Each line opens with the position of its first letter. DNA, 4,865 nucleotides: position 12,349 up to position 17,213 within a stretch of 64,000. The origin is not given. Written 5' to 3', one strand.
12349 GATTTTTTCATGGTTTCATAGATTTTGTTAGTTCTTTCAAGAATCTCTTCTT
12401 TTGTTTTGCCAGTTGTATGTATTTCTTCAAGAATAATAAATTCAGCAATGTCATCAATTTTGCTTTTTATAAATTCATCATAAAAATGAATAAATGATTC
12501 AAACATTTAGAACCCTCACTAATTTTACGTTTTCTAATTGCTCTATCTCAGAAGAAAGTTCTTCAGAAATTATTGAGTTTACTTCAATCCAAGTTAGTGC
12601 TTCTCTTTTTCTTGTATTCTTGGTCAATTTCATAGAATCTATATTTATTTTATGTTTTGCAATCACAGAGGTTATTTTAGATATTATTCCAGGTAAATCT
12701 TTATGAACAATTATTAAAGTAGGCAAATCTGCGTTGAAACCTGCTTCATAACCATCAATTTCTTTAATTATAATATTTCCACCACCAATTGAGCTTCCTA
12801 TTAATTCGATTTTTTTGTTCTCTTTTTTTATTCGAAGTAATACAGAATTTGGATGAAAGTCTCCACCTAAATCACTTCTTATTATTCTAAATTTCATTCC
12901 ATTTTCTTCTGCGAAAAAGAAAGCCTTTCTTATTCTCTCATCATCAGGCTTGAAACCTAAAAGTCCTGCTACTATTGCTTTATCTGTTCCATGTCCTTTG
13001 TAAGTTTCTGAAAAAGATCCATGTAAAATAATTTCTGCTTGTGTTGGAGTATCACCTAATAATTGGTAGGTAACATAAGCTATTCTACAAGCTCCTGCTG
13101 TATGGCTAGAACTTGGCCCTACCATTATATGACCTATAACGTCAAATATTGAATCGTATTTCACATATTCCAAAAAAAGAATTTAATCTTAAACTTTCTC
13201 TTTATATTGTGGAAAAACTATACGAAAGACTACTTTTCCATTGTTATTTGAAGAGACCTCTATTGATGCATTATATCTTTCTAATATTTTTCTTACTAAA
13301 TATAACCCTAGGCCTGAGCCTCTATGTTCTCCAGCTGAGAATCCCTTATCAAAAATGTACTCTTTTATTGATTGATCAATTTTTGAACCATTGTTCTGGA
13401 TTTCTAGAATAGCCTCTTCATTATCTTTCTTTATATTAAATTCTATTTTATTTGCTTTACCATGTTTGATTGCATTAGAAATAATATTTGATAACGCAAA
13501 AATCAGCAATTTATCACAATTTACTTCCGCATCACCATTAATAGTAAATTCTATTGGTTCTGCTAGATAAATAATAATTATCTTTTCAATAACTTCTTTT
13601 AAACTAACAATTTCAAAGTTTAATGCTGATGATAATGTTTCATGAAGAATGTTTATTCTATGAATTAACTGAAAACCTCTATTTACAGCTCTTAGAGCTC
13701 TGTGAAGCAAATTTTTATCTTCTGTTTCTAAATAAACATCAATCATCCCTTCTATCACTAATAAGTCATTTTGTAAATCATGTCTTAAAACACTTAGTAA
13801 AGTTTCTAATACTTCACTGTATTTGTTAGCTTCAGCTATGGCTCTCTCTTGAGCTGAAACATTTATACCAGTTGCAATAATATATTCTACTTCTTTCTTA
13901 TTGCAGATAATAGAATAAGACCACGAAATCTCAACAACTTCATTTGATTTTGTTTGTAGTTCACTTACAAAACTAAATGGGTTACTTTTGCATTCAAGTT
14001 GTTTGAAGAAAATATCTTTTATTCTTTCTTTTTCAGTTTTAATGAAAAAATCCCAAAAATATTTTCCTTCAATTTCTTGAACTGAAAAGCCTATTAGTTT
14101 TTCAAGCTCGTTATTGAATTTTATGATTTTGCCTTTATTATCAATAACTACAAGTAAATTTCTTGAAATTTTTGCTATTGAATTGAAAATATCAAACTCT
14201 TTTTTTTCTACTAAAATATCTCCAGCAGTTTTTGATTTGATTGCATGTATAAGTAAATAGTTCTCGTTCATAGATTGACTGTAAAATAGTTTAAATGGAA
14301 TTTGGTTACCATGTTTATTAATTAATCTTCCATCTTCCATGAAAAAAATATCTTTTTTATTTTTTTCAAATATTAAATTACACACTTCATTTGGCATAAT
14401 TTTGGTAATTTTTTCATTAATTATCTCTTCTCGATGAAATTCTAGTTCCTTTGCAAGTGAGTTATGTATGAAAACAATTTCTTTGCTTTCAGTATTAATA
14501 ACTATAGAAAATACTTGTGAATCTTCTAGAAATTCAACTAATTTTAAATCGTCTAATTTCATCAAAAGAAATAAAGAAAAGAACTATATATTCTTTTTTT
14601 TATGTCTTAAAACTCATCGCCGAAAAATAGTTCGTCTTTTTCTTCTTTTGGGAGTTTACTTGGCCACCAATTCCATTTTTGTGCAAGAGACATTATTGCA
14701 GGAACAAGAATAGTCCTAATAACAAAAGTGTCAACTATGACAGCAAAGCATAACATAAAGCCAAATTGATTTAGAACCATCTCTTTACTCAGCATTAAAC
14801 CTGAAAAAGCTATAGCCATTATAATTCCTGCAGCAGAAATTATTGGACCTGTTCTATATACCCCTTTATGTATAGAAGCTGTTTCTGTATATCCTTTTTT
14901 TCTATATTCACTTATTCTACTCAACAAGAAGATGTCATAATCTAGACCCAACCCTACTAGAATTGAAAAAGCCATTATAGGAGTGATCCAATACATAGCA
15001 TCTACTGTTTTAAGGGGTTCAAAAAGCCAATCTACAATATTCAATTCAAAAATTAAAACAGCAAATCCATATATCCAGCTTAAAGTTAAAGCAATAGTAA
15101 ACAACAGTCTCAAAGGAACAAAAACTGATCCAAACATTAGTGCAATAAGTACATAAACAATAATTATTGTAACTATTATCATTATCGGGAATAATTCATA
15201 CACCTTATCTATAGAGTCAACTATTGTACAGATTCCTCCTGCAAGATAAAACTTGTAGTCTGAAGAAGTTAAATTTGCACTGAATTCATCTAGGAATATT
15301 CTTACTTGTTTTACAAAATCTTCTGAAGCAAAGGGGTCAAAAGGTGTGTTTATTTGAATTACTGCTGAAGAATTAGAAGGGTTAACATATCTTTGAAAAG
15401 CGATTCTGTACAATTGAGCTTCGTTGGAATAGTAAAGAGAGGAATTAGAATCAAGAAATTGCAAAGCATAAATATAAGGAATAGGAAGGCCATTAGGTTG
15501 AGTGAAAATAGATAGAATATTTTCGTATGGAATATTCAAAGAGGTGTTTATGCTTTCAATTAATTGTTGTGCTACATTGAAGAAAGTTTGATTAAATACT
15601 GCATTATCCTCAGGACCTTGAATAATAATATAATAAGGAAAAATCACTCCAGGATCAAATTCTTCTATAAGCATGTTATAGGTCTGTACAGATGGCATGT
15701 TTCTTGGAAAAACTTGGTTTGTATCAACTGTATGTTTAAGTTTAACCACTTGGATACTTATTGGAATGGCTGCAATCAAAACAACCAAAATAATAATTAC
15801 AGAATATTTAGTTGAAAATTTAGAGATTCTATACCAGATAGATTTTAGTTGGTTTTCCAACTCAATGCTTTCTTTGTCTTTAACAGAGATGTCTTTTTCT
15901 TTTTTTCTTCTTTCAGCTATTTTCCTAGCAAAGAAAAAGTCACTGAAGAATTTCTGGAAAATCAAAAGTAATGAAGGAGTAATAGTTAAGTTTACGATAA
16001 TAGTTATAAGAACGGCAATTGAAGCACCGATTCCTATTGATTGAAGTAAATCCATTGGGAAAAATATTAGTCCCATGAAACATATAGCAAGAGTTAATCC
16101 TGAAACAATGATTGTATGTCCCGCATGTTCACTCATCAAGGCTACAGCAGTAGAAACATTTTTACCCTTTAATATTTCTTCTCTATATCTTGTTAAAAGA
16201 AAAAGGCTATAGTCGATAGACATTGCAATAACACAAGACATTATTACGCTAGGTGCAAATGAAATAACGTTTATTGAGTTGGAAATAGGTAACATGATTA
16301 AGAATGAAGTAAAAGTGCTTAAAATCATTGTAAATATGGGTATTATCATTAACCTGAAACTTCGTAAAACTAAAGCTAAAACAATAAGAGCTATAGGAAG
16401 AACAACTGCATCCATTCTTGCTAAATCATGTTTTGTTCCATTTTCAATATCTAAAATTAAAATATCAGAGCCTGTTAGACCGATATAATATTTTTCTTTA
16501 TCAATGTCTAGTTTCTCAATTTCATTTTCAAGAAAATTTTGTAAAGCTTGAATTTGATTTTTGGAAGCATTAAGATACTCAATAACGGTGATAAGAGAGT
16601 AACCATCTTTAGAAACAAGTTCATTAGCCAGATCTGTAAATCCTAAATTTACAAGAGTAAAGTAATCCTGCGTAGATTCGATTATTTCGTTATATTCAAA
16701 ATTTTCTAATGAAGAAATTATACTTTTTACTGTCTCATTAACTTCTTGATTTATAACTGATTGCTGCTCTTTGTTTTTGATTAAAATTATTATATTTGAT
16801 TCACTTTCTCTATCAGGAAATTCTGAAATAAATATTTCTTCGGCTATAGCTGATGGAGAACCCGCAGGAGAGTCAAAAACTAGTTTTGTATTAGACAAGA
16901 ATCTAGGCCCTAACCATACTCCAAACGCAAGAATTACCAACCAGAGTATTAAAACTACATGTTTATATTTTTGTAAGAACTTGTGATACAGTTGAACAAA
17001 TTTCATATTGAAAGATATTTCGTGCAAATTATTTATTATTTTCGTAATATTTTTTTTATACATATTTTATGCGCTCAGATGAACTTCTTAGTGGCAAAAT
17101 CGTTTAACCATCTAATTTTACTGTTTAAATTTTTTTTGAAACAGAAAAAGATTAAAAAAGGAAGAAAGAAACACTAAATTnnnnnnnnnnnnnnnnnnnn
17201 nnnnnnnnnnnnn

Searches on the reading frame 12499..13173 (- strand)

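Call 11: search_protein_families(library=pfam, proteins=[window:12499-13173:-], max_evalue=0.001)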
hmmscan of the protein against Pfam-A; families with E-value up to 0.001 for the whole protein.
window:12499-13173:- (224 aa): 4 families
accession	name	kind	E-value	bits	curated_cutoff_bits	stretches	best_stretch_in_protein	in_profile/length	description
PF03315.21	SDH_beta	-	3.8e-17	63.5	26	1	8-80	1-77/155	Serine dehydratase beta chain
PF22629.2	ACT_AHAS_ss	-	5e-09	36.6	27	1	153-216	1-65/67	AHAS small subunit-like ACT domain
PF01842.31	ACT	-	6.2e-08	32.7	27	1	153-199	3-49/66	ACT domain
PF13291.12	ACT_4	-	8.1e-05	23.7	27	1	153-217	9-73/80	ACT domain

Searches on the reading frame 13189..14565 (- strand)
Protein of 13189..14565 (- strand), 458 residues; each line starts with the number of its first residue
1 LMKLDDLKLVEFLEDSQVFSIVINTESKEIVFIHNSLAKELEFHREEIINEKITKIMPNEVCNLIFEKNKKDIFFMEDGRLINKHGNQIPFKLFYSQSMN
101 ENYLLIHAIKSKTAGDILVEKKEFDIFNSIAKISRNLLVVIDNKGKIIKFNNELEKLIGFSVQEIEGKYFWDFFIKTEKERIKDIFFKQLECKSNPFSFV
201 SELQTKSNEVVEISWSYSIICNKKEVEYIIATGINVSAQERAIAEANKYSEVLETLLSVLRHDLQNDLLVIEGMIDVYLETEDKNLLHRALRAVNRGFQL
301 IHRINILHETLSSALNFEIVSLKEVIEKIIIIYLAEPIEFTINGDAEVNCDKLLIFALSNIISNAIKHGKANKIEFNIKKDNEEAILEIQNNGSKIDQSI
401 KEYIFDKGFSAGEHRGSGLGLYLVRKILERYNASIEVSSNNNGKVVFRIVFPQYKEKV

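Call 11: search_protein_families(library=pfam, proteins=[window:13189-14565:-], max_evalue=0.001)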
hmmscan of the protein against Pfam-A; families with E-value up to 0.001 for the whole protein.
window:13189-14565:- (458 aa): 9 families
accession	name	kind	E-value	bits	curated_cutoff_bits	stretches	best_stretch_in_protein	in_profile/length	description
PF02518.31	HATPase_c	-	3.2e-19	69.9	26.4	1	354-453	6-109/111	Histidine kinase-, DNA gyrase B-, and HSP90-like ATPase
PF13426.13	PAS_9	-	7.6e-13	49.1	27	1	139-237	5-102/103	PAS domain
PF00989.32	PAS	-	2.7e-07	31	22.6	1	137-223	13-99/113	PAS fold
PF14501.12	HATPase_c_5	-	3.3e-06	27.4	22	1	354-452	6-102/102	GHKL domain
PF00512.31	HisKA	-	0.0002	21.8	26.9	1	254-304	3-57/66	His Kinase A (phospho-acceptor) domain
PF13581.12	HATPase_c_2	-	0.00034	21.1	27.4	1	357-446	35-123/127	Histidine kinase-like ATPase domain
PF24820.1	Diguanyl_cycl_sensor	-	0.00067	20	28.1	0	138-196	9-69/109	Diguanylate cyclase-like sensor domain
PF08448.16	PAS_4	-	0.0007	20.2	23.1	0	136-238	6-107/110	PAS fold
PF14689.11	SPOB_a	-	0.0007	19.6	28.1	0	248-295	7-54/62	Sensor_kinase_SpoOB-type, alpha-helical domain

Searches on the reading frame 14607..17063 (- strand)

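Call 11: search_protein_families(library=pfam, proteins=[window:14607-17063:-], max_evalue=0.001)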
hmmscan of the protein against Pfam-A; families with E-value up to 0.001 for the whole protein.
window:14607-17063:- (818 aa): 1 family
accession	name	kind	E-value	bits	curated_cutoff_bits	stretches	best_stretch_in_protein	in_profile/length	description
PF03176.21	MMPL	-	2.1e-86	290.3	20.5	2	65-418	3-327/333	MMPL family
